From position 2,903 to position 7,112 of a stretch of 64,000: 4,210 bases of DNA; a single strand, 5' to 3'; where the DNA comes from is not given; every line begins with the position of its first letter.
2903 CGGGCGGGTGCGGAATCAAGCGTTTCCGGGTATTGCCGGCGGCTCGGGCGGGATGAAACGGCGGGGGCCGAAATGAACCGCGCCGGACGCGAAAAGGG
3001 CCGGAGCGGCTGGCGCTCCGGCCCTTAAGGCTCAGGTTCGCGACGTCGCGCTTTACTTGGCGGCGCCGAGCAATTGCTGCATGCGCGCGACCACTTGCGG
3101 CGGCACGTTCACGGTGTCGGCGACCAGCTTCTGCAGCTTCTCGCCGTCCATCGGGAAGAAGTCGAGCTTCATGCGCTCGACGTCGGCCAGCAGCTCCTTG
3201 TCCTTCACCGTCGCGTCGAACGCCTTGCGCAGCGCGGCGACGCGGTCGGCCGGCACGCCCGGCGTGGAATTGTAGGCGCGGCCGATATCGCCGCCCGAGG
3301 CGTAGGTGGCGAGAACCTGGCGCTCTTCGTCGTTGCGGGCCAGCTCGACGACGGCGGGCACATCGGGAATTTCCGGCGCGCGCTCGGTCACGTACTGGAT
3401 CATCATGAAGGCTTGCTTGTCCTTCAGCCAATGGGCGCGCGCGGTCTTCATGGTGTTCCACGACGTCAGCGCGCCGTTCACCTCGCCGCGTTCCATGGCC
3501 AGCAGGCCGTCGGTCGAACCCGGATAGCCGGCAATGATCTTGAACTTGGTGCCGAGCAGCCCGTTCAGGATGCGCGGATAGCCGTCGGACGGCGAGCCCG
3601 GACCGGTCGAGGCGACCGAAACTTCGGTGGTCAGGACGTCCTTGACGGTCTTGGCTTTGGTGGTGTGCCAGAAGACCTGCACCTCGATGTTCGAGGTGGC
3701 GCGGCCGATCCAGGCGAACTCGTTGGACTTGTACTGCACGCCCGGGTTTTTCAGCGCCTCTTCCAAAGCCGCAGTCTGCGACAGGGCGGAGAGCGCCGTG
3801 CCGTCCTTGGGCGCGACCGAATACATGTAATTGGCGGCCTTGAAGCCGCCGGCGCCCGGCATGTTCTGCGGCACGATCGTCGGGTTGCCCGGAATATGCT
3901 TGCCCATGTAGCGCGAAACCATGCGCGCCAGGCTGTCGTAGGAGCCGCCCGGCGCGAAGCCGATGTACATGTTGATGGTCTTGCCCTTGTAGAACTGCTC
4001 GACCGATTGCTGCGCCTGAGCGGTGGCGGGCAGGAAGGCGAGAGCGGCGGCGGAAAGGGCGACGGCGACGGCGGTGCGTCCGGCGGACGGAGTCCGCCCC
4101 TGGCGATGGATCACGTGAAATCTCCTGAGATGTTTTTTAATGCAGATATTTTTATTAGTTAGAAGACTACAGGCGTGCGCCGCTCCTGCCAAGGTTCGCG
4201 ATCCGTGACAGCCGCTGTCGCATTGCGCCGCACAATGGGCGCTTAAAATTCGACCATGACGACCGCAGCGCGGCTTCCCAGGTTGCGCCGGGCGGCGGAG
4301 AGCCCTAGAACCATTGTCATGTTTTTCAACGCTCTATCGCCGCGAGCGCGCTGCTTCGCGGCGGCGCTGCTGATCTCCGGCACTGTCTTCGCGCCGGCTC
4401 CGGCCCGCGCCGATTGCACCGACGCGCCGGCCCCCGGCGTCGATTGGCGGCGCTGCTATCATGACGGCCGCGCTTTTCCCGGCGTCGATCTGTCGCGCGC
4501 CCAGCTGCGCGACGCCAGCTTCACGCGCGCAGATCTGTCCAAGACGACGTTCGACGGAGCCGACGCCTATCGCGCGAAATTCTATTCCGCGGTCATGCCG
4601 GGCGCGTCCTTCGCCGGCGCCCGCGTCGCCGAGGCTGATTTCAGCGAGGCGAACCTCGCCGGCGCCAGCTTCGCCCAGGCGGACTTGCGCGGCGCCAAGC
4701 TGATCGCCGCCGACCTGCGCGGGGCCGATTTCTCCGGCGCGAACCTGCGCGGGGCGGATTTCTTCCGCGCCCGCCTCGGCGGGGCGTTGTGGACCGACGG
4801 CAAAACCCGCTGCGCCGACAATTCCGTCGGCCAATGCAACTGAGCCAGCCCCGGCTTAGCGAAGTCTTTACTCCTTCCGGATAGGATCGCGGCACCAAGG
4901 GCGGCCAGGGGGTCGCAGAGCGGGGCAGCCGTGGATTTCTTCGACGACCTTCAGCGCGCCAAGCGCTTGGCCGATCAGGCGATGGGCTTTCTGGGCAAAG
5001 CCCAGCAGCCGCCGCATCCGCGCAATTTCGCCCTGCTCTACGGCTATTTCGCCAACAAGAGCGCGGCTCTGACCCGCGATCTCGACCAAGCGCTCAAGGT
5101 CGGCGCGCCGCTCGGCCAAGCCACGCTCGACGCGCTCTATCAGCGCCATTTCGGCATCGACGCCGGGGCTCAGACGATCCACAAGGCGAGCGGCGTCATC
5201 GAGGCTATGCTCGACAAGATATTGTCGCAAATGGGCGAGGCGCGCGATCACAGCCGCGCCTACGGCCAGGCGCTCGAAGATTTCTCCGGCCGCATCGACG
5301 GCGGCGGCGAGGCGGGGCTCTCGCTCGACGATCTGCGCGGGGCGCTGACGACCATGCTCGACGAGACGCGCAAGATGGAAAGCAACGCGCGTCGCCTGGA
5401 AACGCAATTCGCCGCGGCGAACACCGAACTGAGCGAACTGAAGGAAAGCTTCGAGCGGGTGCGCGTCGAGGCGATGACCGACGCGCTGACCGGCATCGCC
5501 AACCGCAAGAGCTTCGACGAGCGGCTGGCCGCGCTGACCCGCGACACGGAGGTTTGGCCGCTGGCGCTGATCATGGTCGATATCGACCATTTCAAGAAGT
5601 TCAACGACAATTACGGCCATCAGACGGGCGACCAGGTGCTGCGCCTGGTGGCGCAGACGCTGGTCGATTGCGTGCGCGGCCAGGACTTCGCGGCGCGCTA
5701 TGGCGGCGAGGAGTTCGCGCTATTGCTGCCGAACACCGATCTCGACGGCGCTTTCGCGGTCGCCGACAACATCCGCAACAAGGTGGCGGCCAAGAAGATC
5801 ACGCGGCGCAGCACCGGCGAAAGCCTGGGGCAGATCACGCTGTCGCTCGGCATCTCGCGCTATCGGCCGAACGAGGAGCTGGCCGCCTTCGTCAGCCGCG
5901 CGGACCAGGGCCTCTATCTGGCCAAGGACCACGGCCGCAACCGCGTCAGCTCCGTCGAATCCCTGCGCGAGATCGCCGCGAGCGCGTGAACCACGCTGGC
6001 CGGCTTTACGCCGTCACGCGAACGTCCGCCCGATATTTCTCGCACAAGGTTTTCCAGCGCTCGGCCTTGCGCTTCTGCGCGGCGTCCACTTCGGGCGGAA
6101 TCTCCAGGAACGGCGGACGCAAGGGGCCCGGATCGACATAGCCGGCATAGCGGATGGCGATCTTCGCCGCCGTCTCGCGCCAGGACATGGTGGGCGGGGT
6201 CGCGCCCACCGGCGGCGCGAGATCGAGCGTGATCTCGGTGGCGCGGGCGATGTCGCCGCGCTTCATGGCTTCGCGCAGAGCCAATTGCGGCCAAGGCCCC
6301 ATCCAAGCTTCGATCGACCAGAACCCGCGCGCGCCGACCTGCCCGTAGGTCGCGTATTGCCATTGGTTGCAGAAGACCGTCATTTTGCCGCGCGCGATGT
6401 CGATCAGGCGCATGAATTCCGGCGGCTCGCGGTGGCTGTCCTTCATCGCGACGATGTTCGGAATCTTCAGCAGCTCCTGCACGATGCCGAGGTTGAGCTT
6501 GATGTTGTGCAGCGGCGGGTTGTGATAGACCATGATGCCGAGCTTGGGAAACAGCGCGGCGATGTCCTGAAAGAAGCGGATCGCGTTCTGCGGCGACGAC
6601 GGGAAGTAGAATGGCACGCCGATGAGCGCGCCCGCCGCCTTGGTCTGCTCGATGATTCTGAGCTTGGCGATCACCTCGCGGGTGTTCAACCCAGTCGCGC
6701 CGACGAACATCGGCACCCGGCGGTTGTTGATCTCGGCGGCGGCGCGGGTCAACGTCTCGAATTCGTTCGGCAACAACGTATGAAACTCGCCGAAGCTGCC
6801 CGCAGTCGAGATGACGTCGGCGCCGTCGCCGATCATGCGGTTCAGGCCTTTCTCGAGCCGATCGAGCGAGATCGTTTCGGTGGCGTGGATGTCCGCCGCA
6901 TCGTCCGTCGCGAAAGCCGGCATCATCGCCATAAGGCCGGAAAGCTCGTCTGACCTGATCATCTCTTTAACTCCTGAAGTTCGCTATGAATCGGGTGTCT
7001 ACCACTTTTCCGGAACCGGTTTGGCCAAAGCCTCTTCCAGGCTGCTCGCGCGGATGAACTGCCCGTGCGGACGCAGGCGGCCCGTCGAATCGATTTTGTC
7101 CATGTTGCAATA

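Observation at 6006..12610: LysR-controlled catabolic operon built from divergent enzymes: candidate new (hetero)aromatic degradation pathway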

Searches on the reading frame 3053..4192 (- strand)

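Call 37: search_protein_families(library=pfam, proteins=[window:3053-4192:-], max_evalue=0.00001)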
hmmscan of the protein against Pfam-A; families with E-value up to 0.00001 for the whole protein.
window:3053-4192:- (379 aa): 1 family
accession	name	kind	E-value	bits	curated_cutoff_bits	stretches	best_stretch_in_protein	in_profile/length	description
PF03401.19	TctC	-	1.5e-07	31.6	27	1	89-364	2-265/274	Tripartite tricarboxylate transporter family receptor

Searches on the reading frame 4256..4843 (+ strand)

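Call 3: search_protein_families(library=pfam, proteins=[window:4256-4843:+])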
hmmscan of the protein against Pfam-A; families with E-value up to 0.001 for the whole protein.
window:4256-4843:+ (195 aa): 4 families
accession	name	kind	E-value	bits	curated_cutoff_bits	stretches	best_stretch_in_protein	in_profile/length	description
PF00805.28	Pentapeptide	-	1.6e-24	85.5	20.2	3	116-149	5-38/40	Pentapeptide repeats (8 copies)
PF13599.13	Pentapeptide_4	-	6.8e-21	74.6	38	3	83-154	2-73/78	Pentapeptide repeat region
PF13576.12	Pentapeptide_3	-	2.6e-13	50.4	27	2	135-177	2-47/48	Pentapeptide repeats (9 copies)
PF25296.1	Decapeptide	-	7.5e-07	29.4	45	1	121-170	14-63/74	Decapeptide repeat region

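Call 4: search_protein_families(library=ncbifam, proteins=[window:4256-4843:+])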
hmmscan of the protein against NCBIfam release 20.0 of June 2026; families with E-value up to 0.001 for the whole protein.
window:4256-4843:+ (195 aa): 16 families
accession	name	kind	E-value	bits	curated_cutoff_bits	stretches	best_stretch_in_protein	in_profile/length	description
NF047416.1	penta_HetL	equivalog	5e-19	68.6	260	1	77-174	68-170/218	heterocyst differentiation pentapeptide repeat protein HetL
NF052603.1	penta_Alr5209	equivalog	1.8e-15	57.1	125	1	118-187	14-83/113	Alr5209 family pentapeptide repeat protein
NF033086.2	penta_rpt_Qnr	equivalog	6.7e-13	48.8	240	1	68-124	42-98/211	Qnr family pentapeptide repeat protein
NF011743.0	PRK15196.1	equivalog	4.9e-11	42.1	354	1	71-178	191-308/350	type III secretion system effector PipB2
NF000071.4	penta_rpt_QnrA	exception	1e-10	41.8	450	1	70-124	50-104/218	QnrA family quinolone resistance pentapeptide repeat protein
NF000421.1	penta_rpt_QnrVC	exception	6e-10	39.4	460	1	73-177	53-162/218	QnrVC family quinolone resistance pentapeptide repeat protein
NF000420.1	penta_rpt_QnrB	exception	7.9e-09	35.8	460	1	61-170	53-162/214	QnrB family quinolone resistance pentapeptide repeat protein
NF011744.0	PRK15197.1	equivalog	8.1e-09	35.1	274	1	75-174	157-256/291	SPI-2 type III secretion system effector PipB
NF000139.2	penta_rpt_QnrD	exception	1.4e-08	35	425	2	67-124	44-101/214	QnrD family quinolone resistance pentapeptide repeat protein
NF000056.3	penta_rpt_QnrS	exception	1.7e-08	34.4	460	1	116-165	56-105/218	QnrS family quinolone resistance pentapeptide repeat protein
NF012151.0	penta_rpt_QnrAS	exception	2.6e-08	34.2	490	1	73-191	53-179/218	QnrAS family quinolone resistance pentapeptide repeat protein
NF033375.2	penta_rpt_QnrE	exception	2.9e-08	34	480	1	51-168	73-190/214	QnrE family quinolone resistance pentapeptide repeat protein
NF012152.0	penta_rpt_QnrC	exception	5.3e-08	33.1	500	1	70-174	50-159/221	QnrC family quinolone resistance pentapeptide repeat protein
NF000349.1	mfpA_AE000516.2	equivalog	8.1e-08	32.3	360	1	61-138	86-163/183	pentapeptide repeat protein MfpA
NF038182.1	penta_rpt_SmQnr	exception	1.1e-07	31.9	460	1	82-164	115-197/215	SmQnr family pentapeptide repeat protein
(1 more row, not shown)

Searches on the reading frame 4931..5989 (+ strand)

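Call 37: search_protein_families(library=pfam, proteins=[window:4931-5989:+], max_evalue=0.00001)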
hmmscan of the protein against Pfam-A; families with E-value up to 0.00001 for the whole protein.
window:4931-5989:+ (352 aa): 1 family
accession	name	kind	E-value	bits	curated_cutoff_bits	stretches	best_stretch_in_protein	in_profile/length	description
PF00990.26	GGDEF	-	1.3e-45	155.5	23.8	1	181-338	1-161/161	Diguanylate cyclase, GGDEF domain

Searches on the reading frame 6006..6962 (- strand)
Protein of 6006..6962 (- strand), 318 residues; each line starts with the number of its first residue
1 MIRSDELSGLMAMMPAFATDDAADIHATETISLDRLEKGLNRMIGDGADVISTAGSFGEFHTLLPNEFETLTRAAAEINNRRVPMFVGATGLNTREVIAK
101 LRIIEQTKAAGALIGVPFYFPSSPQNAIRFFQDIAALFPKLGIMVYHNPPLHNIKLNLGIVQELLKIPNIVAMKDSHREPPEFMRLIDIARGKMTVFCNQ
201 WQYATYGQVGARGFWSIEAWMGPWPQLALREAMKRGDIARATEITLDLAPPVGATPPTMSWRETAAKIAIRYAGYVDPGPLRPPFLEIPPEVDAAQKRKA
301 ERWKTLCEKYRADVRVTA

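Call 3: search_protein_families(library=pfam, proteins=[window:6006-6962:-])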
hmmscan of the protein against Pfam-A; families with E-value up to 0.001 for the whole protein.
window:6006-6962:- (318 aa): 1 family
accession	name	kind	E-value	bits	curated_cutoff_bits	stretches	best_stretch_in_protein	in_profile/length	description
PF00701.28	DHDPS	-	1.9e-26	92.9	22.1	1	28-291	16-277/289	Dihydrodipicolinate synthetase family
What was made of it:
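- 6006..6962 (-): NahE/PhdJ-type hydratase-aldolase (DHDPS/NAL superfamily), 318 aa; last gene of the unit. Pfam DHDPS at 92.9 bits (call 3).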

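Call 4: search_protein_families(library=ncbifam, proteins=[window:6006-6962:-])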
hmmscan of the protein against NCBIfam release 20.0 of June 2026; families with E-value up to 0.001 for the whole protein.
window:6006-6962:- (318 aa): 7 families
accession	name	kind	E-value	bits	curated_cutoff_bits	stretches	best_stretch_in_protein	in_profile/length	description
TIGR00674.1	dapA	equivalog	1e-27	96.8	206.15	1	27-287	12-270/286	4-hydroxy-tetrahydrodipicolinate synthase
TIGR02313.1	HpaI-NOT-DapA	exception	2.3e-18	66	396.7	1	31-303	18-289/294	2,4-dihydroxyhept-2-ene-1,7-dioic acid aldolase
NF002958.0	PRK03620.1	subfamily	4.2e-18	65.2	278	1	25-290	22-286/307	5-dehydro-4-deoxyglucarate dehydratase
TIGR03249.1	KdgD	equivalog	1.5e-15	57.1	373.95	1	28-179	23-170/299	5-dehydro-4-deoxyglucarate dehydratase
NF003164.0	PRK04147.1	equivalog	9.5e-09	34.9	281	1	34-178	24-168/294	N-acetylneuraminate lyase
NF040954.1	Arch_KDGaldase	equivalog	1.7e-08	34.1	390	1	29-249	15-229/288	bifunctional 2-dehydro-3-deoxy-phosphogluconate/2-dehydro-3-deoxy-6-phosphogalactonate aldolase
TIGR00683.1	nanA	equivalog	9.3e-07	28.4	382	1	34-178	21-165/293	N-acetylneuraminate lyase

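Call 7: search_solved_structures(query=window:6006-6962:-, max_evalue=0.001, show_alignments=1)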
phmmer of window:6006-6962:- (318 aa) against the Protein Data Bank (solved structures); distinct sequences matched with E-value up to 0.001: 113 (the best 60 are shown).
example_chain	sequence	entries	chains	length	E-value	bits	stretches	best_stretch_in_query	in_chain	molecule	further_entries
6dan_A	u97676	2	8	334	1e-31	113.6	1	4-311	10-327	PhdJ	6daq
9frt_A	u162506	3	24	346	3e-31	112.1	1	3-313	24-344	Trans-O-hydroxybenzylidenepyruvate hydratase-aldolase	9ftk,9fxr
6dao_B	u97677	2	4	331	5.6e-31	111.2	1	3-310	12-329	Trans-O-hydroxybenzylidenepyruvate hydratase-aldolase | Trans-ohydrobenzylidenepyruvate hydratase aldolase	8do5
3n2x_A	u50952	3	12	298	7.8e-17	64.7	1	41-243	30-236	Uncharacterized protein yagE | YagE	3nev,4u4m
2v8z_A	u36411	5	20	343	9.4e-17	64.4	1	41-243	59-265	YAGE | Probable 2-keto-3-deoxy-galactonate aldolase YagE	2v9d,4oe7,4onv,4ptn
3pud_A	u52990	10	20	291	4.9e-16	62.1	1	35-223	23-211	Dihydrodipicolinate synthase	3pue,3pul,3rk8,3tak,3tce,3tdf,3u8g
3eb2_A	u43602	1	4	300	7.8e-14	54.8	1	36-234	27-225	Putative dihydrodipicolinate synthetase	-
3hij_A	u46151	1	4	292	1.5e-13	53.9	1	30-291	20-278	Dihydrodipicolinate synthase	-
1xky_A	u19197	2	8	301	1.6e-13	53.8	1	30-291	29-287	dihydrodipicolinate synthase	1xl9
6t3t_B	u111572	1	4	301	1.8e-13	53.7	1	33-250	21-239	4-hydroxy-tetrahydrodipicolinate synthase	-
3l21_A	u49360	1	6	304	4.4e-13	52.4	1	30-295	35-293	Dihydrodipicolinate synthase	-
5j5d_A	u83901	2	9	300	7.4e-13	51.6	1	30-295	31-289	4-hydroxy-tetrahydrodipicolinate synthase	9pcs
1xxx_A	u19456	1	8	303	7.6e-13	51.6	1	30-295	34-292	Dihydrodipicolinate synthase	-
3flu_A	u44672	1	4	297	1.3e-12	50.9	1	31-278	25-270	Dihydrodipicolinate synthase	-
3cpr_A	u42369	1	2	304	2.1e-12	50.1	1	43-286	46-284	Dihydrodipicolinate synthetase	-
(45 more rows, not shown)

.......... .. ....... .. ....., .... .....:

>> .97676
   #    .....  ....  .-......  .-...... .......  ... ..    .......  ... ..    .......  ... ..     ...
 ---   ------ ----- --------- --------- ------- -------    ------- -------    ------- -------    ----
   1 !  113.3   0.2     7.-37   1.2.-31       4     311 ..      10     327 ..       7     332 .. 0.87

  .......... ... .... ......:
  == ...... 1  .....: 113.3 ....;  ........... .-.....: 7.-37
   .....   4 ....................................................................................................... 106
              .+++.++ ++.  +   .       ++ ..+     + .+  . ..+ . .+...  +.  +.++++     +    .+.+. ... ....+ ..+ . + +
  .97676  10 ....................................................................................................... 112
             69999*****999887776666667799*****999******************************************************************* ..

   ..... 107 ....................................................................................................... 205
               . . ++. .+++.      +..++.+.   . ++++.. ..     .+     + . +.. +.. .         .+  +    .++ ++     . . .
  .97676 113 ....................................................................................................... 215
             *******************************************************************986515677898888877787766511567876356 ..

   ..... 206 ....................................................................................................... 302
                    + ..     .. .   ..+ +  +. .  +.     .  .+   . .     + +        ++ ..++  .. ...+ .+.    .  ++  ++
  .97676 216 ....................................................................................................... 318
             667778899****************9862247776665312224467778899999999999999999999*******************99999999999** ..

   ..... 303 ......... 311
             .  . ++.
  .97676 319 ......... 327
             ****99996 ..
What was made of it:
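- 6006..6962 (-): The best PDB hits are PhdJ 6dan (1e-31) and NahE 9frt/6dao (3e-31, 6e-31), against 8e-17 for YagE (call 7).
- On NahE/PhdJ hydratase-aldolase subgroup of the DHDPS/NAL superfamily: 112-114 bits to PhdJ and NahE against at most 65 bits to YagE or DapA (call 7).
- Checked: The best solved relatives are PhdJ and NahE at E 1e-31, about 50 bits above ordinary DHDPS/KDG aldolases (call 7).
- The aldolase's nearest solved relatives are NahE and PhdJ (call 7).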
